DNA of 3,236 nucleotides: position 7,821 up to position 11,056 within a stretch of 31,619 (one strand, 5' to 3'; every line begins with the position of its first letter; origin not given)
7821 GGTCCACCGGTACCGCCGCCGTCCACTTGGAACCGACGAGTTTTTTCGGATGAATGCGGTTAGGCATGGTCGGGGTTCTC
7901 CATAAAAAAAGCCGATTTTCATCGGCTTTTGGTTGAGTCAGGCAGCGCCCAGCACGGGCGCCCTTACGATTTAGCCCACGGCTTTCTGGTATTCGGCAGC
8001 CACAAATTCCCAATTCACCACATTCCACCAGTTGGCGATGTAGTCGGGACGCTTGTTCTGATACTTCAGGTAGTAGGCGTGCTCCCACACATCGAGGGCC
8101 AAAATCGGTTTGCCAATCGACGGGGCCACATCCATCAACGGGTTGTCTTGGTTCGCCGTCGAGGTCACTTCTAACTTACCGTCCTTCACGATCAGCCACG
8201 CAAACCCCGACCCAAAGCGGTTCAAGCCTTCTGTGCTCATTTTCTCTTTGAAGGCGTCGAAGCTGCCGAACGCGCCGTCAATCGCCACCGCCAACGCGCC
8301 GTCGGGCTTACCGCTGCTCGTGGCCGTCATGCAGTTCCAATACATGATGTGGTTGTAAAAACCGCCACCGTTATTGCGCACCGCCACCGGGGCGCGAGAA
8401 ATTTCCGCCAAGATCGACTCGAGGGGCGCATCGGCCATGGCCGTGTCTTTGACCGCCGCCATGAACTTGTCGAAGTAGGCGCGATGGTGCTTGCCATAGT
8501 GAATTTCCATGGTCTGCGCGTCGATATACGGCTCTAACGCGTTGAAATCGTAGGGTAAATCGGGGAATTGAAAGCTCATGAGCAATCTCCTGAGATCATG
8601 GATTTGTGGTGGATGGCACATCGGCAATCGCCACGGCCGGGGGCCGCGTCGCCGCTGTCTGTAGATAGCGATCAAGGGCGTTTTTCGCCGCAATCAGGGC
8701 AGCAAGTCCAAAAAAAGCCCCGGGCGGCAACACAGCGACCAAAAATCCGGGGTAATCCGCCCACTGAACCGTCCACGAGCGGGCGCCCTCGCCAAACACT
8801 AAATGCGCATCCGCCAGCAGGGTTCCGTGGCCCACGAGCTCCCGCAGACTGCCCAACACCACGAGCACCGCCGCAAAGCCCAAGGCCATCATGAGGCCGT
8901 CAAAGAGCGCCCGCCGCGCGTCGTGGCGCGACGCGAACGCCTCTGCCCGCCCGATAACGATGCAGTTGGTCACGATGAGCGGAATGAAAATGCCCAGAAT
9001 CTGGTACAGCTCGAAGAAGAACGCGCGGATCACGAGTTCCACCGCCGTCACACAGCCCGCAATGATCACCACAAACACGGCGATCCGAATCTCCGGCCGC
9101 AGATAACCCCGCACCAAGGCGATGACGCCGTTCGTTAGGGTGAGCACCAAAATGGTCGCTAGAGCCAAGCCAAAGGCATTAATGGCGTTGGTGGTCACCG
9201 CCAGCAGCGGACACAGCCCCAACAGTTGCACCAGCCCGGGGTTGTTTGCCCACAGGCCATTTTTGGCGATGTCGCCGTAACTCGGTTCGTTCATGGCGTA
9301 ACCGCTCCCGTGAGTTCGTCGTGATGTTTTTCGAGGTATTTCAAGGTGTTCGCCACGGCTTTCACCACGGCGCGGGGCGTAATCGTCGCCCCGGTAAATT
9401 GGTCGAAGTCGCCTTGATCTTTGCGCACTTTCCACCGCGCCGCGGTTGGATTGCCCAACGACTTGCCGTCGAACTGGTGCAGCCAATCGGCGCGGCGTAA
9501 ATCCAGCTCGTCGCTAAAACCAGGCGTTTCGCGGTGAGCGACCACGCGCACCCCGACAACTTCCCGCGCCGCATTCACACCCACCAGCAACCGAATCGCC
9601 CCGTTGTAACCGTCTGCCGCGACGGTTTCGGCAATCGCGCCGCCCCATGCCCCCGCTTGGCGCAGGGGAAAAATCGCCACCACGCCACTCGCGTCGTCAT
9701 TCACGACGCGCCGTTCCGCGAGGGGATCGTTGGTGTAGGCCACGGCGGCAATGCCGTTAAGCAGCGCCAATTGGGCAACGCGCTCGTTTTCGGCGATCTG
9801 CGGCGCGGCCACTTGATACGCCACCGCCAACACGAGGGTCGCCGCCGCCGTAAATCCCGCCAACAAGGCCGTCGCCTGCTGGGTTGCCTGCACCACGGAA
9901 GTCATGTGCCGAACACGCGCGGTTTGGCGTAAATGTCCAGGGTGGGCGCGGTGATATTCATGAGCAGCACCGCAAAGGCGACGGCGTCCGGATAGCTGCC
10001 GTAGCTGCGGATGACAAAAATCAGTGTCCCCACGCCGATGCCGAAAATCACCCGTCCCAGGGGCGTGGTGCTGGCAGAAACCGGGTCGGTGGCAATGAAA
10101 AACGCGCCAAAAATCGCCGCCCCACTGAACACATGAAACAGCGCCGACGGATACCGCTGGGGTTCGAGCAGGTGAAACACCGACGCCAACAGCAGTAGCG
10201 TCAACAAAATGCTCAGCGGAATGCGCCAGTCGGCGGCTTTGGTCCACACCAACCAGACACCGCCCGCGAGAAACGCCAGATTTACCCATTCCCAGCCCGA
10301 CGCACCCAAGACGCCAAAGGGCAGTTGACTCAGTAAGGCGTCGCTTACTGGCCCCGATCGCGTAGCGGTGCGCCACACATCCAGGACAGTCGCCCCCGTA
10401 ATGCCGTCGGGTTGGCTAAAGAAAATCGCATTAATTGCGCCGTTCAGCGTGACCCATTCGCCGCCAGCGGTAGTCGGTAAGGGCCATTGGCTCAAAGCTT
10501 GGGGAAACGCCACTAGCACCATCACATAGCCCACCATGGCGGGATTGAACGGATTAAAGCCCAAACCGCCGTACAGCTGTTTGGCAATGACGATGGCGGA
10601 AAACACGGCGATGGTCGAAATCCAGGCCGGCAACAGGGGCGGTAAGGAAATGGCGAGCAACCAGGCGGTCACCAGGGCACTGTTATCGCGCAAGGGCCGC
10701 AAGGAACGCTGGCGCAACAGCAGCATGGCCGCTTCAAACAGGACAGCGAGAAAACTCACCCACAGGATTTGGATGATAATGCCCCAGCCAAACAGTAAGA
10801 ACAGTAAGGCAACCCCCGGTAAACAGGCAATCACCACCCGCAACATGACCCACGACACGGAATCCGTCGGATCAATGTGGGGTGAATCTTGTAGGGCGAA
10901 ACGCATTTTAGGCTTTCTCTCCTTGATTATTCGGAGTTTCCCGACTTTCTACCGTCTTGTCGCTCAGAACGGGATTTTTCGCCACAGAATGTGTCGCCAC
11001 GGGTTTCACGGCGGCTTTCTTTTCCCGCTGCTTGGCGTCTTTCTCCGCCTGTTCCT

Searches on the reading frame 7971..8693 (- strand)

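Call 38: search_protein_families(library=pfam, proteins=[window:7971-8693:-], max_evalue=0.0001)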
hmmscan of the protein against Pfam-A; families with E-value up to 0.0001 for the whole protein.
window:7971-8693:- (240 aa): 2 families
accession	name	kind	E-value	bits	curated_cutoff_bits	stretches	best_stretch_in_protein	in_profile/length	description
PF02777.23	Sod_Fe_C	-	2.7e-40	137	20.9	1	130-233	1-101/102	Iron/manganese superoxide dismutases, C-terminal domain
PF00081.27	Sod_Fe_N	-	4.5e-26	91.6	27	1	40-123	1-82/82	Iron/manganese superoxide dismutases, alpha-hairpin domain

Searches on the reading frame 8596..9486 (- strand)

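Call 38: search_protein_families(library=pfam, proteins=[window:8596-9486:-], max_evalue=0.0001)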
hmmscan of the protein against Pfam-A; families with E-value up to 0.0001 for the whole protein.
window:8596-9486:- (296 aa): 1 family
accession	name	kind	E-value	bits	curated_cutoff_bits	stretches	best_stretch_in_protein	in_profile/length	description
PF02508.19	Rnf-Nqr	-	1.8e-59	201.1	23.8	1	72-265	3-174/174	Rnf-Nqr subunit, membrane protein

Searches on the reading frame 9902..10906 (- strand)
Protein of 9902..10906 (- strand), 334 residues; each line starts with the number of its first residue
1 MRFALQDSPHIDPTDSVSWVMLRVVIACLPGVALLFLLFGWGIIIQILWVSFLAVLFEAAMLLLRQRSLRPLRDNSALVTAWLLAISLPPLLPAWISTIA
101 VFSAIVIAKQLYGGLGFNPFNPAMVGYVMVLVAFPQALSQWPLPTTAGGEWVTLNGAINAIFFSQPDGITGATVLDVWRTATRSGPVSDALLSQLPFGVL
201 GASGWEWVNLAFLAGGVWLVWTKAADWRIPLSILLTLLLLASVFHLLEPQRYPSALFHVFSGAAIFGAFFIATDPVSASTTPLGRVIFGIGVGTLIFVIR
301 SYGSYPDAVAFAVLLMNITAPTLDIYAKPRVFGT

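Call 38: search_protein_families(library=pfam, proteins=[window:9902-10906:-], max_evalue=0.0001)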
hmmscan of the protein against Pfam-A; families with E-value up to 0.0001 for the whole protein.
window:9902-10906:- (334 aa): 1 family
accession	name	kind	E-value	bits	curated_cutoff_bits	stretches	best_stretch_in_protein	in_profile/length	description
PF03116.20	NQR2_RnfD_RnfE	-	2.4e-96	323.1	27.7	1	6-333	3-296/296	NQR2, RnfD, RnfE family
